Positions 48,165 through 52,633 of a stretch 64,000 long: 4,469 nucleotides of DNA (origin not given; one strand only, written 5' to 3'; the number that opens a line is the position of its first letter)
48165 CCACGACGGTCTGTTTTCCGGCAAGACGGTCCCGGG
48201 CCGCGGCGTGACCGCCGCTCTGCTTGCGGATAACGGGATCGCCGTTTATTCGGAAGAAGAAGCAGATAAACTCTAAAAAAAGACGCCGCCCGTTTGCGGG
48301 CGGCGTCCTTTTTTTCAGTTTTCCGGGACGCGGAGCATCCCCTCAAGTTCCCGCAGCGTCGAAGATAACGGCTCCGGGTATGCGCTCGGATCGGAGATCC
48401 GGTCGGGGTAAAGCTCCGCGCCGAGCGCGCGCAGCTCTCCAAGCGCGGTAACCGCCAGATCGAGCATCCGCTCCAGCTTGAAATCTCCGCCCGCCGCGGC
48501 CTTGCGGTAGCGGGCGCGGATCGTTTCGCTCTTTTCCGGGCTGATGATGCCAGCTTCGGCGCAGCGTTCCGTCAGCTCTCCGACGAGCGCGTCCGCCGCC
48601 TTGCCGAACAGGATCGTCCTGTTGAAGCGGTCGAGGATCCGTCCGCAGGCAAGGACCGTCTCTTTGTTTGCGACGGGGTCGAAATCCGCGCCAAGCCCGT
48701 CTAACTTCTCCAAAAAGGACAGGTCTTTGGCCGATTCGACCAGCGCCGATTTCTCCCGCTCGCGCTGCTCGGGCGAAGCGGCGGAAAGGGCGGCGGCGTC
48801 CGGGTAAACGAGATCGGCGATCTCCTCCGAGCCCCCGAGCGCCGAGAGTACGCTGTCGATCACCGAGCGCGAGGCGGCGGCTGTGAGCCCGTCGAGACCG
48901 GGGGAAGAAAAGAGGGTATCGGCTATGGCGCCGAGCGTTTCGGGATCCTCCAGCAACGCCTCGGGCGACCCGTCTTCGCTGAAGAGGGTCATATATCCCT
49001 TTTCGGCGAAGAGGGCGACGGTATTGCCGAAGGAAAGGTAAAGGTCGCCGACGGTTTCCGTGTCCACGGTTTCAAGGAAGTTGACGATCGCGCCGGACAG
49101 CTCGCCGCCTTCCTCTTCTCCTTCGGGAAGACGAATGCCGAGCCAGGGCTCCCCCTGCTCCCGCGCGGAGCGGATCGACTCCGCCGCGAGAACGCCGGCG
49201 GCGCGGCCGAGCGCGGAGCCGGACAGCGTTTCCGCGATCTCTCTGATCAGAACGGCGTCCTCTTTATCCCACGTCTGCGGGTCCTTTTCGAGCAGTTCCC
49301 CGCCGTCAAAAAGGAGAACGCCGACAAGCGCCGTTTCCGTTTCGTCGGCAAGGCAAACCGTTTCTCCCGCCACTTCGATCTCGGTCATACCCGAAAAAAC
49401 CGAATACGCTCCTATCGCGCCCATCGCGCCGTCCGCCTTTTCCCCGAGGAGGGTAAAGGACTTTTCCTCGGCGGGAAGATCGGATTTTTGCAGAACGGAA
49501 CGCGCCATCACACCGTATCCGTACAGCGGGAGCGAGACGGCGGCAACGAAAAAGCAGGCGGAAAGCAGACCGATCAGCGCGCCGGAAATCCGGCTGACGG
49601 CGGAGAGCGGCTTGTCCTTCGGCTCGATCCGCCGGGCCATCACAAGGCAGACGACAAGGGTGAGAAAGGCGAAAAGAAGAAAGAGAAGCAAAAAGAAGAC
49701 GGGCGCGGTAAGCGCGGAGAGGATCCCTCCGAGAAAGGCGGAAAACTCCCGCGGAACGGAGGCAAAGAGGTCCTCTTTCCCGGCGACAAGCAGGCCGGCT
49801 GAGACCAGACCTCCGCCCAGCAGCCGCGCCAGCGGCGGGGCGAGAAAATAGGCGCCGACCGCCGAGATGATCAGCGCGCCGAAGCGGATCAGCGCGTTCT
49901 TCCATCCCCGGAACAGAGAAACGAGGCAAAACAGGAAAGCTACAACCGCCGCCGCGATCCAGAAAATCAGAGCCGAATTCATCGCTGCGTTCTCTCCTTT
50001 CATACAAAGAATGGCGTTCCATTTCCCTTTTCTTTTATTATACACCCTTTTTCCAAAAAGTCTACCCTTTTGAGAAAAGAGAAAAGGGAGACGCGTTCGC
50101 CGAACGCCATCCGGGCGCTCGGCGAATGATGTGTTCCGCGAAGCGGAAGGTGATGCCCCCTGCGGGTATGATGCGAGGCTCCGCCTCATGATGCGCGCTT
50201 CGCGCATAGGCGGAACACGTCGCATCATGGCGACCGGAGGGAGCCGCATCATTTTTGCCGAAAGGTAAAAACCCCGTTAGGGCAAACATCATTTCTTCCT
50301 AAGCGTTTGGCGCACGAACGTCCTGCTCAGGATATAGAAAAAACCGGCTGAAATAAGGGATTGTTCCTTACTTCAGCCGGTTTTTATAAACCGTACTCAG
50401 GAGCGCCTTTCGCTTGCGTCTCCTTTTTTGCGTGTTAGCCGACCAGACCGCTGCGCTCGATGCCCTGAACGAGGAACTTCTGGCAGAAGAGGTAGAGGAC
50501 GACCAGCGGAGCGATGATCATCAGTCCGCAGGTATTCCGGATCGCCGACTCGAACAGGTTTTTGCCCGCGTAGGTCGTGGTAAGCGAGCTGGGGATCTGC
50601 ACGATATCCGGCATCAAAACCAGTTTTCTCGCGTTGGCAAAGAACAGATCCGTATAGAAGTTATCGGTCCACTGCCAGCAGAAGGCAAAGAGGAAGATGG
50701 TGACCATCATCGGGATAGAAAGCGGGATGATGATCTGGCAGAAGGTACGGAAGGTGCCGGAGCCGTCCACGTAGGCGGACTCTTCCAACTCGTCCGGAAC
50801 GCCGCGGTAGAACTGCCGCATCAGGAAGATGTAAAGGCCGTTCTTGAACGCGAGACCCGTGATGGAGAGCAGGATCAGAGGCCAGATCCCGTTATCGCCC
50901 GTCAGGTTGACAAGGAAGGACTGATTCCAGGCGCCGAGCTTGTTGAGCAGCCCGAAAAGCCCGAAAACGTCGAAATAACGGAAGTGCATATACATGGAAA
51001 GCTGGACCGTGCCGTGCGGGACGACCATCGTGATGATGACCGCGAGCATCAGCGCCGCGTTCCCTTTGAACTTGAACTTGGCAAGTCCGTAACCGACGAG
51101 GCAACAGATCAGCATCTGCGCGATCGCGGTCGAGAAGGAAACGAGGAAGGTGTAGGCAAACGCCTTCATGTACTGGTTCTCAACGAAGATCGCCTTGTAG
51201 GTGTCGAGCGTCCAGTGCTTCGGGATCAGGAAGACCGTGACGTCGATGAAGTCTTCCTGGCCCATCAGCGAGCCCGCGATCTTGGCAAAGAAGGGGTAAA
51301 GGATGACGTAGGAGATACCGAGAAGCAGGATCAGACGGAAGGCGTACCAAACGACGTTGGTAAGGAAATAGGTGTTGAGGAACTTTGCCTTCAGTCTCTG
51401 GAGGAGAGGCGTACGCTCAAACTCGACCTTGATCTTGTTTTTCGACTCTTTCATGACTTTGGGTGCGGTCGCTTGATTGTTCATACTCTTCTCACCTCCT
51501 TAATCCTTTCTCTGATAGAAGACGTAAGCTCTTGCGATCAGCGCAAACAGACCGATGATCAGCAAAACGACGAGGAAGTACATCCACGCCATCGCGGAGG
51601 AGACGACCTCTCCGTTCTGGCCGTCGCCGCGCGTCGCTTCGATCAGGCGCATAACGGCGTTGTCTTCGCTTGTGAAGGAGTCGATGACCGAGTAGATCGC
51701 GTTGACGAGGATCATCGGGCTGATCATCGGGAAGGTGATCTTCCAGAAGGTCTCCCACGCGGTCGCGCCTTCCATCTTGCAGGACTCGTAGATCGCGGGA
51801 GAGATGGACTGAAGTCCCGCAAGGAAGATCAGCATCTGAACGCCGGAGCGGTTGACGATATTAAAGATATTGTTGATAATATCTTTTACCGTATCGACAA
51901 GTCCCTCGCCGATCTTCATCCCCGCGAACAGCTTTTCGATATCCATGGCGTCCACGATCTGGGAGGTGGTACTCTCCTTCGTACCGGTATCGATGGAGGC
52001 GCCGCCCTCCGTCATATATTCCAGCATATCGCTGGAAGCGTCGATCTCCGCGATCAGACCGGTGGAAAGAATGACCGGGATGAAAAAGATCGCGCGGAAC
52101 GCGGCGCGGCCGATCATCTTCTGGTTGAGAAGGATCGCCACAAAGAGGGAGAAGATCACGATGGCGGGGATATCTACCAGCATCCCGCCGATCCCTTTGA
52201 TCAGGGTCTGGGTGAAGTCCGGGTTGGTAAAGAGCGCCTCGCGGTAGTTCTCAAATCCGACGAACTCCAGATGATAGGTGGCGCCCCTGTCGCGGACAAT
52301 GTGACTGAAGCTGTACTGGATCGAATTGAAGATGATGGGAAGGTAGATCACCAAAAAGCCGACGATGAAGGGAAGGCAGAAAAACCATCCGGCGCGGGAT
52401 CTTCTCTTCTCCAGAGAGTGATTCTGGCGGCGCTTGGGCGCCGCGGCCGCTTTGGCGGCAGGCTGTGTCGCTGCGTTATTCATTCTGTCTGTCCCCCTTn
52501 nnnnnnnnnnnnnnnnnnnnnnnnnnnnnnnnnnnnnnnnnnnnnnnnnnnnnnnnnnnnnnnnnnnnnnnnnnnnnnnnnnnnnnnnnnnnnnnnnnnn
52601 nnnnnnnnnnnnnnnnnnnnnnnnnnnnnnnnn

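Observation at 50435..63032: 12.5-kb operon combining a CBM-SBP giant, two complete ABC permease pairs, an NHL-TPR-Yip1 membrane fusion and a DUF5696-like secreted giant, with no ATPase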

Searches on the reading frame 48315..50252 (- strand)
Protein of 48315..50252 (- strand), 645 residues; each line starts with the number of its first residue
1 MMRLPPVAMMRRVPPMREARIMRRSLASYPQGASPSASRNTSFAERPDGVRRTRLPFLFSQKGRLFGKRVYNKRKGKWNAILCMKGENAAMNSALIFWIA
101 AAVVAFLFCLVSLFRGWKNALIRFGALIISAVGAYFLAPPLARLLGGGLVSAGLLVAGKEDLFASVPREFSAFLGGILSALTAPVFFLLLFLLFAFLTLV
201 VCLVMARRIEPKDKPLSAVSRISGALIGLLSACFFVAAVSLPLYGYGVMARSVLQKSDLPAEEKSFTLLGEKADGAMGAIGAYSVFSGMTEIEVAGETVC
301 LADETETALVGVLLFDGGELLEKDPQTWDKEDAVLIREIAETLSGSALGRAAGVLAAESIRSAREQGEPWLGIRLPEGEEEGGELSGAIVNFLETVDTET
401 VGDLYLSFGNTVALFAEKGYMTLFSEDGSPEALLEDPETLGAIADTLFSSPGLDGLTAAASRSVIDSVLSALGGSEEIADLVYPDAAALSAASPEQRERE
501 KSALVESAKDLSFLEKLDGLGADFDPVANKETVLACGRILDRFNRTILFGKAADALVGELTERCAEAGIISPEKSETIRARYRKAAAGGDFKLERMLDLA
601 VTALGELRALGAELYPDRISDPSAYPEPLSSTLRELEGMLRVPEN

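Call 17: search_protein_families(library=pfam, proteins=[window:48315-50252:-], max_evalue=0.001)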
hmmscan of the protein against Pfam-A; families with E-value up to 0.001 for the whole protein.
window:48315-50252:- (645 aa): 1 family
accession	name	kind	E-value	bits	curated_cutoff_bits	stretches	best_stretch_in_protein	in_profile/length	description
PF02674.22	Colicin_V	-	1.1e-05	25.8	29.3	1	99-257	3-133/144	Colicin V production protein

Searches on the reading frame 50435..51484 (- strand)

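Call 4: search_protein_families(library=pfam, proteins=[window:50435-51484:-], max_evalue=0.01)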
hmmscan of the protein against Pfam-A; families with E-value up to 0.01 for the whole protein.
window:50435-51484:- (349 aa): 1 family
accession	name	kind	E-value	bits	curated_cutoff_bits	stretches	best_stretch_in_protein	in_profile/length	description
PF00528.27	BPD_transp_1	-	2.9e-14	53.7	26.4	1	129-341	3-181/184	Binding-protein-dependent transport system inner membrane component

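Call 5: search_protein_families(library=ncbifam, proteins=[window:50435-51484:-], max_evalue=0.01)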
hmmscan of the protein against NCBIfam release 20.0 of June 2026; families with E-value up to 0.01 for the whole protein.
window:50435-51484:- (349 aa): 13 families
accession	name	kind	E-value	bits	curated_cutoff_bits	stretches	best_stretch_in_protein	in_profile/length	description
NF008210.0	PRK10973.1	equivalog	8.5e-17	61.7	297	1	219-342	159-276/281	sn-glycerol-3-phosphate ABC transporter permease UgpE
NF008231.0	PRK10998.1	equivalog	8.4e-15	55.1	261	1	110-346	86-293/296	maltose ABC transporter permease MalG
NF040932.1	ABC_arch_GlcU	equivalog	2.9e-13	50.1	340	1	53-343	8-265/272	glucose ABC transporter permease GlcU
TIGR01581.1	Mo_ABC_porter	hypoth_equivalog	2.9e-08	33.5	210.3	1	100-286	10-185/225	ABC transporter permease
NF040839.1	tungstate_WtpB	equivalog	6.3e-08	32.5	340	1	89-268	26-190/251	tungstate ABC transporter permease WtpB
NF007047.0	PRK09500.1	equivalog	8.2e-07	28.9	326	1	89-179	40-131/257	spermidine/putrescine ABC transporter permease PotC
TIGR02139.1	permease_CysT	equivalog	8.9e-06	25.5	246.1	1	85-269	28-198/265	sulfate ABC transporter permease subunit CysT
TIGR02141.1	modB_ABC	equivalog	3.5e-05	23.5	182.6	1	112-268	3-145/208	molybdate ABC transporter permease subunit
NF006939.0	PRK09421.1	equivalog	8e-05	22.1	262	1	101-269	4-159/230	molybdate ABC transporter permease subunit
NF008208.0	PRK10971.1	equivalog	0.0022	17.5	415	1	92-269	43-206/277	sulfate/thiosulfate ABC transporter permease CysT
NF041773.1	tung_perm_TupB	equivalog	0.0026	17.6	320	1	102-185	19-102/230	tungstate ABC transporter permease TupB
TIGR00969.1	3a0106s02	subfamily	0.007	15.9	240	1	90-264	44-204/272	sulfate ABC transporter permease subunit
NF007889.0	PRK10592.1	equivalog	0.0097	15.5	476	0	49-274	11-211/281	putrescine ABC transporter permease PotI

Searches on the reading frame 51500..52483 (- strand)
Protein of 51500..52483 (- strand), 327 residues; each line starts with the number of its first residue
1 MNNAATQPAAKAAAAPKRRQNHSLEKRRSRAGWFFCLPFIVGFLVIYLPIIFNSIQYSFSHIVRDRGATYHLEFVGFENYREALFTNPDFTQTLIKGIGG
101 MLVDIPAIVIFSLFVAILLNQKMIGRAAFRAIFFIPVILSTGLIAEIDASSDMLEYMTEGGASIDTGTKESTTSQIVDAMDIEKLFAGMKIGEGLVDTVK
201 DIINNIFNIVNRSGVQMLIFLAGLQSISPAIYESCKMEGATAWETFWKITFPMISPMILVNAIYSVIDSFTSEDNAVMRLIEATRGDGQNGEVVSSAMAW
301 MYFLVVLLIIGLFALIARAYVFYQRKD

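Call 4: search_protein_families(library=pfam, proteins=[window:51500-52483:-], max_evalue=0.01)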
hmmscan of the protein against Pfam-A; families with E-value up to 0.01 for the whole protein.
window:51500-52483:- (327 aa): 1 family
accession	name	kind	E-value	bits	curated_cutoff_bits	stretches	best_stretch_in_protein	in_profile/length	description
PF00528.27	BPD_transp_1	-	3.2e-10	40.5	26.4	1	217-320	69-175/184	Binding-protein-dependent transport system inner membrane component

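Call 5: search_protein_families(library=ncbifam, proteins=[window:51500-52483:-], max_evalue=0.01)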
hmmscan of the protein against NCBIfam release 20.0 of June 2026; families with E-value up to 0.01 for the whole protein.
window:51500-52483:- (327 aa): 10 families
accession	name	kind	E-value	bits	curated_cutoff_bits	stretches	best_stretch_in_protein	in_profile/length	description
NF007852.0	PRK10561.1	equivalog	7.6e-08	32.5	335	1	214-277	171-238/295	sn-glycerol-3-phosphate ABC transporter permease UgpA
NF040932.1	ABC_arch_GlcU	equivalog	1e-06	28.6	340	1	194-270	128-202/272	glucose ABC transporter permease GlcU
NF008232.0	PRK10999.1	equivalog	6.1e-05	21.9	392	1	217-258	390-433/520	maltose ABC transporter permease MalF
NF008231.0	PRK10998.1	equivalog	0.00016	21.4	261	1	224-276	181-233/296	maltose ABC transporter permease MalG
NF040931.1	ABC_arch_GlcT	equivalog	0.00068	19.4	360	1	208-263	150-205/278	glucose ABC transporter permease GlcT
TIGR00969.1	3a0106s02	subfamily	0.0008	18.9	240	1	224-263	166-205/272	sulfate ABC transporter permease subunit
TIGR01581.1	Mo_ABC_porter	hypoth_equivalog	0.00098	18.7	210.3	1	222-266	124-168/225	ABC transporter permease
TIGR03262.1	PhnU2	equivalog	0.0037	16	593.25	1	217-263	149-195/546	putative 2-aminoethylphosphonate ABC transporter permease subunit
NF008208.0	PRK10971.1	equivalog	0.0051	16.3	415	0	224-271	163-210/277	sulfate/thiosulfate ABC transporter permease CysT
NF043074.1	MMSYN1_0196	equivalog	0.0093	15.3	350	0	32-121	10-94/277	spermidine/putrescine ABC transporter permease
